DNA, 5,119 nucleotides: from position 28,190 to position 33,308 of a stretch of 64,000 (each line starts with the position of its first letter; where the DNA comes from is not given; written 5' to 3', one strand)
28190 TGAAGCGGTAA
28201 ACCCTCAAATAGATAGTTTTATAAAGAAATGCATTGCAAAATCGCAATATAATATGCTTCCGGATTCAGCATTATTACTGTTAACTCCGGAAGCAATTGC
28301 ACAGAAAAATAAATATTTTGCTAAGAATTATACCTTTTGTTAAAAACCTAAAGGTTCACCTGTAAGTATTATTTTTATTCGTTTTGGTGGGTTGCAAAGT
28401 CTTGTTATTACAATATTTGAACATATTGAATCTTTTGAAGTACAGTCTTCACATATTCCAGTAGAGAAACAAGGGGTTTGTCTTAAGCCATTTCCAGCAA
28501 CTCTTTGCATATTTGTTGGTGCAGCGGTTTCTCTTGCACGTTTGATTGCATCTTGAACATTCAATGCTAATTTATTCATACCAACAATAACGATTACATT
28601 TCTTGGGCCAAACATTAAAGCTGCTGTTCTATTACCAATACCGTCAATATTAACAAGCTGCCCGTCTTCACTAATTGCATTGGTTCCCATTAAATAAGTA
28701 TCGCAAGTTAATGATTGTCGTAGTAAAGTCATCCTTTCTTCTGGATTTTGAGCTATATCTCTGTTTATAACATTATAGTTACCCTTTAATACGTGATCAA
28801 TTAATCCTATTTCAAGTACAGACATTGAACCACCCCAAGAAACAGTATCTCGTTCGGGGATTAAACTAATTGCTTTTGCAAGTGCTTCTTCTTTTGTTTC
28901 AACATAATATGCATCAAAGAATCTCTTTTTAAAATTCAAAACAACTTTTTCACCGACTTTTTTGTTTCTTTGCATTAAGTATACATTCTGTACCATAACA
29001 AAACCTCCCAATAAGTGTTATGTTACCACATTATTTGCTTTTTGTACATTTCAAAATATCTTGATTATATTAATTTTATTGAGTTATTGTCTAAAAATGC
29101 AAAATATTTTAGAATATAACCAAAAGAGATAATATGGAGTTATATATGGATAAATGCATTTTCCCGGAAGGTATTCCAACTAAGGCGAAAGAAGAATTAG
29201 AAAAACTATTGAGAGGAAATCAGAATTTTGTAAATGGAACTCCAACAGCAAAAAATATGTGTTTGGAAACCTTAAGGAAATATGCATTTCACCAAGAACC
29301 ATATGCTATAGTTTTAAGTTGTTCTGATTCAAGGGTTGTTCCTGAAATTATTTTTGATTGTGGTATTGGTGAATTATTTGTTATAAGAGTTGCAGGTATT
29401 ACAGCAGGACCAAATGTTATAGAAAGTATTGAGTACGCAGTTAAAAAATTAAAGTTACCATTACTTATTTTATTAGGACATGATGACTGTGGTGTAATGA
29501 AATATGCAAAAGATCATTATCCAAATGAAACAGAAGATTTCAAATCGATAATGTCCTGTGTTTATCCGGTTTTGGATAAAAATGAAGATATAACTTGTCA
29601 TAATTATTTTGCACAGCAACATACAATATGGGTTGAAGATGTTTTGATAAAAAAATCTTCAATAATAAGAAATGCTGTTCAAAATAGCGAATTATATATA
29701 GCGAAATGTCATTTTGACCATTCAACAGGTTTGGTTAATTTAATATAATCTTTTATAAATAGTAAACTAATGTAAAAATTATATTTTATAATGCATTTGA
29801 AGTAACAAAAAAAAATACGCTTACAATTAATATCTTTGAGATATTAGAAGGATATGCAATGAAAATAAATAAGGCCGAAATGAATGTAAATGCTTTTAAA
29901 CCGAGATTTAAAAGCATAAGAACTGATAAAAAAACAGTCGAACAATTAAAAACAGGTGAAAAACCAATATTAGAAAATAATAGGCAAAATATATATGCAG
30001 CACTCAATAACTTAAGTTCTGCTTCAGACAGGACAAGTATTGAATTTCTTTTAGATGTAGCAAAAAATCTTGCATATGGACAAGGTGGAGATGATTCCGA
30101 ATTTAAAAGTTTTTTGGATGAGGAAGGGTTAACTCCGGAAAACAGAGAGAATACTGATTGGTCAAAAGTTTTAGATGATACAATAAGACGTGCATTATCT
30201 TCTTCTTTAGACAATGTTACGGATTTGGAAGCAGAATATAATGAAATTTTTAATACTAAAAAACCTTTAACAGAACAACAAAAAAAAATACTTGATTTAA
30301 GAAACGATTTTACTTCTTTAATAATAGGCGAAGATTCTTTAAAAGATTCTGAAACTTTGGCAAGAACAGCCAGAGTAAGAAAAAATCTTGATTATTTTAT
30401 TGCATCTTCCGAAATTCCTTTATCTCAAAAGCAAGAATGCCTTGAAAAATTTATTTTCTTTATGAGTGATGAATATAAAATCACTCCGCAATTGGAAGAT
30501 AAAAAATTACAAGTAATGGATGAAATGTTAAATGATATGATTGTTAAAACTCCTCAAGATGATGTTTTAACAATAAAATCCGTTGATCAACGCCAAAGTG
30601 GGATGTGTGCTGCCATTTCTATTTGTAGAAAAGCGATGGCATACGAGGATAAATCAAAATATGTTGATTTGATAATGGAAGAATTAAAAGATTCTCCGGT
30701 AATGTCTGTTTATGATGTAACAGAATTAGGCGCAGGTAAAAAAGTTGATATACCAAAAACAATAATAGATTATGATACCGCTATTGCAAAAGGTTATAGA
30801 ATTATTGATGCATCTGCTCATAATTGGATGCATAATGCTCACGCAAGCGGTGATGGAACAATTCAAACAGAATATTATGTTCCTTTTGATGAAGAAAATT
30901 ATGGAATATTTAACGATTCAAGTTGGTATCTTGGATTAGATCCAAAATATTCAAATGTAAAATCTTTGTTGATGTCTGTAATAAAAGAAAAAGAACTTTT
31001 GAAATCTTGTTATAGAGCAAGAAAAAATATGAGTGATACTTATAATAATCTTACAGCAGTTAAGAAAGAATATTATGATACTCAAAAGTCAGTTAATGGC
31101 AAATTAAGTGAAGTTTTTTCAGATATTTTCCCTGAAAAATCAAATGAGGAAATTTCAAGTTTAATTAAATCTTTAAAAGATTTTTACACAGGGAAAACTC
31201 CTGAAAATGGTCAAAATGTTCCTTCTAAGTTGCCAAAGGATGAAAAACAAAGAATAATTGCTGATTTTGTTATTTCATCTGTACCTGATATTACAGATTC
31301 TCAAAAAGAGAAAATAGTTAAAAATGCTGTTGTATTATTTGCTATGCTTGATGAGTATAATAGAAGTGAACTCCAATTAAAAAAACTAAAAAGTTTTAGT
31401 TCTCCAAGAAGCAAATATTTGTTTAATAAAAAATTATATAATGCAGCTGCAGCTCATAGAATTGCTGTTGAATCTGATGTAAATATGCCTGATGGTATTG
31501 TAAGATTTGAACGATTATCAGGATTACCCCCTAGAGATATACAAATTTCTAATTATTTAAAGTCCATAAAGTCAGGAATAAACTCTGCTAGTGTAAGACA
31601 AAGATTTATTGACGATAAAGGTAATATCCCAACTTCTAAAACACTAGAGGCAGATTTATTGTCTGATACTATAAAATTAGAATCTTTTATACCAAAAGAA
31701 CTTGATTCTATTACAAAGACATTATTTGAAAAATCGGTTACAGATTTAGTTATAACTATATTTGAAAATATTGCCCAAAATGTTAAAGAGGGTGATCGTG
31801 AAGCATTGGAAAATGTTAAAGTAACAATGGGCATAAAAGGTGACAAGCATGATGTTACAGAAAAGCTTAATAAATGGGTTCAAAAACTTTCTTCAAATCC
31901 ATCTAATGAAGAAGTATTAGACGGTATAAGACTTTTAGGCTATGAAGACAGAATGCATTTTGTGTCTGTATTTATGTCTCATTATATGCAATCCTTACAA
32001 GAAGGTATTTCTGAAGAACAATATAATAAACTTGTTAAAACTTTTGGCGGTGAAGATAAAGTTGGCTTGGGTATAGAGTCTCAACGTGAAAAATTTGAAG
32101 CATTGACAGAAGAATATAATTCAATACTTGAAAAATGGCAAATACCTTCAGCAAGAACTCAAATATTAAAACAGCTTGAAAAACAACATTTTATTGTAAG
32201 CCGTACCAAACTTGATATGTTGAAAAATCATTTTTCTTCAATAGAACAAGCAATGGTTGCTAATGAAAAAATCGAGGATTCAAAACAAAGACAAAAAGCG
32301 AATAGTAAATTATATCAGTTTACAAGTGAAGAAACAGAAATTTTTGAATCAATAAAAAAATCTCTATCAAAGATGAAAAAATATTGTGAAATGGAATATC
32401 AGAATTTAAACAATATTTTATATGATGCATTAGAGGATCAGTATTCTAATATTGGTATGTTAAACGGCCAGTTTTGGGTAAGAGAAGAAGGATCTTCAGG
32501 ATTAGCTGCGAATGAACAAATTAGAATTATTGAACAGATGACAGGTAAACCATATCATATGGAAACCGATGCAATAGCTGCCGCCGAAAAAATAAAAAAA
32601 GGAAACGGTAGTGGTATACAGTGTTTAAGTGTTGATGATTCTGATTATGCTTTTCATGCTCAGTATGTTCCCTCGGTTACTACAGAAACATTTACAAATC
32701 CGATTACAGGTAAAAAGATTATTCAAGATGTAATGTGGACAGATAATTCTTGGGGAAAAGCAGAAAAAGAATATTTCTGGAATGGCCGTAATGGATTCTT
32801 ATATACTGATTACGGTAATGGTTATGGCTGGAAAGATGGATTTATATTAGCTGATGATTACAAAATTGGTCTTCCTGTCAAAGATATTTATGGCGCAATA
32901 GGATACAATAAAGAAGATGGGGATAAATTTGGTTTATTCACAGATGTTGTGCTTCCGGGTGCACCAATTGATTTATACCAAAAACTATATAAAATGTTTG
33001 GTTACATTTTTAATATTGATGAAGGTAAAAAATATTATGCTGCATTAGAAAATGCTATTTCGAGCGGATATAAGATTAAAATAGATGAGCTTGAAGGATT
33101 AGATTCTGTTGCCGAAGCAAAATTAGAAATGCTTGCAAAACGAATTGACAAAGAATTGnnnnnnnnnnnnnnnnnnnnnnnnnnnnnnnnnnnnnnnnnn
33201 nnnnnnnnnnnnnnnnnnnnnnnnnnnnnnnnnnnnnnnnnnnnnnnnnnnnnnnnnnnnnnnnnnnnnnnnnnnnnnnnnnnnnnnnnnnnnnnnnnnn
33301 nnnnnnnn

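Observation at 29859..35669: Giant 1936-aa protein whose only recognisable motifs are a widely split PepC/bleomycin-hydrolase-like catalytic triad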

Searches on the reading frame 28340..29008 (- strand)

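Call 8: search_protein_families(library=pfam, proteins=[window:28340-29008:-], max_evalue=0.001)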
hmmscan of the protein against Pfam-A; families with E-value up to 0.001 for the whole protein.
window:28340-29008:- (222 aa): 1 family
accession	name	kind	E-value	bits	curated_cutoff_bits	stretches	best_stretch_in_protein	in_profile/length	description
PF02589.21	LUD_dom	-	9.7e-47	159.6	22.6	1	20-215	2-188/189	LUD domain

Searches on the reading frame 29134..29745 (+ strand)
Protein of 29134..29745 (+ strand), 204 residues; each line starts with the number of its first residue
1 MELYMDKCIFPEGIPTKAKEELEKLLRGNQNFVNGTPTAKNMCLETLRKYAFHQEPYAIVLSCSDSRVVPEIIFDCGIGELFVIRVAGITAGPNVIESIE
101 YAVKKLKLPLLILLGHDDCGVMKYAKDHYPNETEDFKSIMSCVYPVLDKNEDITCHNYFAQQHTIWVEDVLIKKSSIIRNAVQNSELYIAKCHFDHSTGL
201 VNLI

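Call 8: search_protein_families(library=pfam, proteins=[window:29134-29745:+], max_evalue=0.001)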
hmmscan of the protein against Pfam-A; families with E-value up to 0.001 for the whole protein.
window:29134-29745:+ (204 aa): 1 family
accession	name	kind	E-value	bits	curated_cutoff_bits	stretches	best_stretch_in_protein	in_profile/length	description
PF00484.24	Pro_CA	-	4.9e-28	98.8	25.7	1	58-201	1-156/156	Carbonic anhydrase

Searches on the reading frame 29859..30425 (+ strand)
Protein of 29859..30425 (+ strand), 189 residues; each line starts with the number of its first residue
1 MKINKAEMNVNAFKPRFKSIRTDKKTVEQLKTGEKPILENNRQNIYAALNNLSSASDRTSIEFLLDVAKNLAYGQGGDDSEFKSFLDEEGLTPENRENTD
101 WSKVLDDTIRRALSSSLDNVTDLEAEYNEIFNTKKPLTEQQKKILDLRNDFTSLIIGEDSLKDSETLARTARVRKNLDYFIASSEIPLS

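Call 28: search_protein_families(library=pfam, proteins=[window:29859-30425:+], max_evalue=10)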
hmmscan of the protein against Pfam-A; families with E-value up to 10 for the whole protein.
window:29859-30425:+ (189 aa): 0 families

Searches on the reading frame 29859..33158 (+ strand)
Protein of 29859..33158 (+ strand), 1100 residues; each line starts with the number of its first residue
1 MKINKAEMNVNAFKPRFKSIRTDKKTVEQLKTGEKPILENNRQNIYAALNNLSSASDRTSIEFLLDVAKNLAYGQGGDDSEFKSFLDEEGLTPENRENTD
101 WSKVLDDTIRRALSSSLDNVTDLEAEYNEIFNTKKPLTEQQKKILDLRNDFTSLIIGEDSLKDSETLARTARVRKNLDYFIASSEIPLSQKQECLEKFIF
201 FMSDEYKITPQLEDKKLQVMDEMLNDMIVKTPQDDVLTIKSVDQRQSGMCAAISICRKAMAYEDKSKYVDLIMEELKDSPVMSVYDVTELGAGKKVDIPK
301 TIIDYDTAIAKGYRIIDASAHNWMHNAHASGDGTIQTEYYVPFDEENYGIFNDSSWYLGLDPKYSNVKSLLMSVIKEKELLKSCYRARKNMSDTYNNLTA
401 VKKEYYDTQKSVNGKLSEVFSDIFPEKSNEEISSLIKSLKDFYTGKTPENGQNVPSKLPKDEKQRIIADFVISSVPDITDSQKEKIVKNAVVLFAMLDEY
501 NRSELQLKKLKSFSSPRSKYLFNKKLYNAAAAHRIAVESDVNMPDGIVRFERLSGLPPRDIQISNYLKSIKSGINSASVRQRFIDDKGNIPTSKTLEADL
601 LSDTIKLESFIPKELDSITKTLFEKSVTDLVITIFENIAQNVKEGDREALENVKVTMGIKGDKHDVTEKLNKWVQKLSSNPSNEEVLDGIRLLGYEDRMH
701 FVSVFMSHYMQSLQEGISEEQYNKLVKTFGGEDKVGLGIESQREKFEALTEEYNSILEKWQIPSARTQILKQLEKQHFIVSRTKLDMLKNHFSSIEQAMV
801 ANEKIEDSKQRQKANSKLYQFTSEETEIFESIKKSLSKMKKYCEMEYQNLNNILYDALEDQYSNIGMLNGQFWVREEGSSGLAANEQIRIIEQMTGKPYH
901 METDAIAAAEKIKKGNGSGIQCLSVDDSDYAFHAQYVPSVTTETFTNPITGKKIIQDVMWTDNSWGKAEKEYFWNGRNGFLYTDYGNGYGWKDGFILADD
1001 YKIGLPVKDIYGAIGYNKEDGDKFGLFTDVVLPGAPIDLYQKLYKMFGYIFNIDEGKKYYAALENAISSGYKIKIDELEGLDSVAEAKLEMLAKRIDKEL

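Call 32: predict_structure(alignment_id=A3)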
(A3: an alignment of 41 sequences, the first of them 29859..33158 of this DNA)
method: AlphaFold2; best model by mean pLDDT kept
length: 1100 residues; sequences in the alignment: 41
mean_pLDDT: 86.4   pTM: 0.78
mean pLDDT of the five models: 86.4, 85.3, 83.0, 82.5, 79.5
residues with pLDDT >= 90: 529; 70-90: 503; 50-70: 50; < 50: 18
segments of 3 or more residues with pLDDT < 50: 1-17
pLDDT, mean of each block of 10 residues (from residue 1): 29 45 91 90 92 88 93 89 89 84 93 89 91 90 95 81 82 92 93 97 94 93 88 71 59 82 93 95 90 91 90 86 86 85 89 88 90 94 91 83 91 94 91 93 88 89 93 90 93 94 88 85 95 96 87 88 90 82 82 87 91 93 90 92 87 77 87 91 91 89 89 85 87 87 93 92 92 93 95 89 80 90 95 94 93 89 82 77 79 90 91 88 82 86 90 92 76 88 75 85 90 80 84 79 69 68 79 71 80 69
secondary structure, 60 per line:
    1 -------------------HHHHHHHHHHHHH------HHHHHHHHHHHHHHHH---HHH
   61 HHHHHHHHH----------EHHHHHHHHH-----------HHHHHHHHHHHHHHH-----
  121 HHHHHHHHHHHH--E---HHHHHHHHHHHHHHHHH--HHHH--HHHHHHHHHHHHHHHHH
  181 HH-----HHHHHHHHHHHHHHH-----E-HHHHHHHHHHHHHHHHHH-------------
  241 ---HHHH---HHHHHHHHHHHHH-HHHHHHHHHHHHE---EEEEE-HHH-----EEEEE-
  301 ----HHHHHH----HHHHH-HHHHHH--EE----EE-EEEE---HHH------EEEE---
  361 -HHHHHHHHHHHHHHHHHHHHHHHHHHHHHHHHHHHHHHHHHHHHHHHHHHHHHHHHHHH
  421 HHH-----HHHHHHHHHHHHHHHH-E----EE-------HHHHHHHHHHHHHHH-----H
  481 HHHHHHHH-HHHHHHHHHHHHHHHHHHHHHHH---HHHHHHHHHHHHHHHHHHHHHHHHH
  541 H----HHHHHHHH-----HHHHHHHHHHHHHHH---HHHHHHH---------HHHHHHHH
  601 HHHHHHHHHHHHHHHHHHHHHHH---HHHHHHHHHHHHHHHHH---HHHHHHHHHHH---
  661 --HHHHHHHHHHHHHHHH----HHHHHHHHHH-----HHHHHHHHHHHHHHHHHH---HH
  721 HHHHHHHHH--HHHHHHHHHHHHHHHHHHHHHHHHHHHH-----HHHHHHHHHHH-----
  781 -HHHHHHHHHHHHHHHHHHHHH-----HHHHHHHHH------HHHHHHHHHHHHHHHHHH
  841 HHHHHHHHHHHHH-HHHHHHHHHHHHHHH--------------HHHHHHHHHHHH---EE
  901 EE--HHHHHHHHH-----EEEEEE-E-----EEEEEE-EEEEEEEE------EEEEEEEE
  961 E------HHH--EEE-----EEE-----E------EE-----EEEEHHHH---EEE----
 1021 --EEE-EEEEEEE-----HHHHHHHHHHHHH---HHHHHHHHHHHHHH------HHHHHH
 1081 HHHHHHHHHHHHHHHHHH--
elements in order (helices of 4 or more, strands of 3 or more residues): H20-32 H39-54 H58-69 H81-89 H101-115 H121-132 H139-155 H158-161 H164-182 H188-202 H210-227 H244-247 H251-263 H265-276 E281-285 E295-299 H305-310 H315-319 H321-326 E338-341 E354-357 H362-423 H429-444 H460-474 H480-488 H490-512 H516-541 H546-553 H559-573 H577-583 H593-623 H627-643 H647-657 H663-678 H683-692 H698-715 H719-729 H732-759 H765-775 H782-802 H808-816 H823-853 H855-869 H884-895 E899-902 H905-913 E919-924 E932-937 E939-946 E953-961 E973-975 E981-983 E1003-1006 H1007-1010 E1014-1016 E1023-1025 E1027-1033 H1039-1051 H1055-1068 H1075-1098
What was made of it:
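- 32442..32978 (+): C-lobe of the papain-like domain, residues 862-1040, beta-rich. It holds His933 (32655-32657), Asn963 (32745-32747), Trp965 (32751-32753) and the DNSWG motif. A 30-residue beta-hairpin lies between His and Asn. Strands 932-937, 939-946 and 953-961 come from the AF2 model (call 32).
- On Clan CA (papain-like fold): Only pTM 0.78 for residues 1-1100 suggests a defined overall arrangement (call 32).
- pLDDT dips to 59-71 around residues 231-250 (call 32).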

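Call 35: fold_search(model_id=the predicted structure, library=pdb)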
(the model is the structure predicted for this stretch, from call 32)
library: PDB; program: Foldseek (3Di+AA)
matches with E <= 10: 315; with E <= 0.001: 0
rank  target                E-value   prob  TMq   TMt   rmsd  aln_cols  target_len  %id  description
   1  6tvo_A                4.8e-03  0.30  0.09  0.10  34.4       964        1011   11  Human CRM1-RanGTP in complex with Leptomycin B (released 2020-07-08)
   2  7zr1_C                4.9e-02  0.10  0.05  0.07  79.8       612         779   12  Chaetomium thermophilum Mre11-Rad50-Nbs1 complex bound to ATPyS (composite structure) (released 2023-01-11)
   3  1yvb_A                5.6e-02  0.98  0.07  0.28   8.8       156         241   14  the Plasmodium falciparum Cysteine Protease Falcipain-2 (released 2006-03-28)
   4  6ssz_B                6.7e-02  0.94  0.09  0.35  12.5       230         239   13  Structure of the Plasmodium falciparum falcipain 2 protease in complex with an (E)-chalcone inhibitor. (released 2019-12-04)
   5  6h2x                  1.0e-01  0.14  0.05  0.13  52.5       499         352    8  MukB coiled-coil elbow from E. coli (released 2019-03-06)
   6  7zr1_D                1.1e-01  0.08  0.05  0.06  81.5       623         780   11  Chaetomium thermophilum Mre11-Rad50-Nbs1 complex bound to ATPyS (composite structure) (released 2023-01-11)
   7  9qe0_A                1.2e-01  0.08  0.08  0.06  78.0      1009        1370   10  Neobacillus vireti Wadjet-II JetABC dimer (released 2025-06-25)
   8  7woo_E                1.2e-01  0.06  0.08  0.07  34.3      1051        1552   13  Cryo-EM structure of the inner ring protomer of the Saccharomyces cerevisiae nuclear pore complex (released 2022-04-13)
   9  6ssz_A                1.3e-01  0.97  0.08  0.30   8.0       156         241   17  Structure of the Plasmodium falciparum falcipain 2 protease in complex with an (E)-chalcone inhibitor. (released 2019-12-04)
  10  3pnr_A                1.4e-01  0.91  0.07  0.27   5.7       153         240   14  Structure of PbICP-C in complex with falcipain-2 (released 2011-07-27)
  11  7a0g_FFF              1.5e-01  0.13  0.06  0.14  27.1       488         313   10  Structure of the SmhB pore of the tripartite alpha-pore forming toxin, Smh, from Serratia marcescens. (released 2021-03-31)
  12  3bwk_A                1.5e-01  0.91  0.07  0.28   8.9       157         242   15  Crystal Structure of Falcipain-3 with Its inhibitor, K11017 (released 2009-01-20)
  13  7a0g_DDD              1.6e-01  0.12  0.05  0.14  29.1       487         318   10  Structure of the SmhB pore of the tripartite alpha-pore forming toxin, Smh, from Serratia marcescens. (released 2021-03-31)
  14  8gel_A                2.1e-01  0.07  0.05  0.09  37.2       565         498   12  Cryo-EM structure of synthetic tetrameric building block sC4 (released 2024-03-13)
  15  5lzq_A                2.1e-01  0.03  0.06  0.08  35.7       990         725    8  Crystal structure of Thermotoga maritima sodium pumping membrane integral pyrophosphatase in complex with imidodiphosp (released 2016-12-14)
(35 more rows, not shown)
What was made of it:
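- On MEROPS C1A / Pfam PF00112 Peptidase_C1: E-values are 0.05-0.4, TM-score normalised to the target is 0.27-0.35, and most alignments cover 153-185 columns, roughly one lobe (call 35).
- Foldseek E-values are poor (0.05-0.4), and most falcipain alignments cover 153-185 columns (one 230), roughly one lobe (call 35).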

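Call 68: fold_search(model_id=the predicted structure, library=viral)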
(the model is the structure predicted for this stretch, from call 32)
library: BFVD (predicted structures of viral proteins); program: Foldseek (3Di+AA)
matches with E <= 10: 470; with E <= 0.001: 0
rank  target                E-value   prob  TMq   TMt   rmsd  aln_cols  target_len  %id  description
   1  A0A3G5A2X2            2.4e-03  0.10  0.05  0.05  45.7      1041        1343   12  DNA repair exonuclease [Harvfovirus sp.]
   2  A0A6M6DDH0            2.8e-03  0.51  0.08  0.08  65.0       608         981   11  (no name in the UniProt tables at hand)
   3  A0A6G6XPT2            2.9e-03  0.12  0.05  0.04  53.0       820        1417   11  (no name in the UniProt tables at hand)
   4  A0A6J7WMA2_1          3.3e-03  0.18  0.06  0.05  51.6       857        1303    9  Phage tail tape measure protein [uncultured Caudovirales phage]
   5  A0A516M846            4.0e-03  0.23  0.06  0.08  31.1       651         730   14  (no name in the UniProt tables at hand)
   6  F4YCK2                4.0e-03  0.12  0.06  0.07  52.4      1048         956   11  (no name in the UniProt tables at hand)
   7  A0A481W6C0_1          4.4e-03  0.13  0.06  0.07  43.2      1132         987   10  Tail tape measure protein [Fusobacterium phage Fnu1]
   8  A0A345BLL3            4.8e-03  0.18  0.06  0.07  50.7       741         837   11  Putative SMC domain-containing protein [Erwinia phage Wellington]
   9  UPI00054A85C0         6.0e-03  0.16  0.05  0.06  53.2       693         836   10  (no name look-up for this kind of identifier)
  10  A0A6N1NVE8            6.3e-03  0.13  0.07  0.06  43.2       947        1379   12  Putative DNA repair protein [Tupanvirus deep ocean]
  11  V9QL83                8.7e-03  0.14  0.07  0.08  42.3      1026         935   11  (no name in the UniProt tables at hand)
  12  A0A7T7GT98            9.1e-03  0.13  0.05  0.06  54.0       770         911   11  (no name in the UniProt tables at hand)
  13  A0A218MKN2            1.1e-02  0.09  0.06  0.05  56.3      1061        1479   11  Tail tape measure protein [uncultured virus]
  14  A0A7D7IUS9            1.4e-02  0.08  0.05  0.06  55.5       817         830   10  (no name in the UniProt tables at hand)
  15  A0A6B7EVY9            1.4e-02  0.14  0.06  0.08  55.9       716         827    9  (no name in the UniProt tables at hand)
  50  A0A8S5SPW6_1          1.1e-01  0.06  0.07  0.08  43.9      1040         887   10  Tail tape measure protein [Siphoviridae sp. ctLdn10]
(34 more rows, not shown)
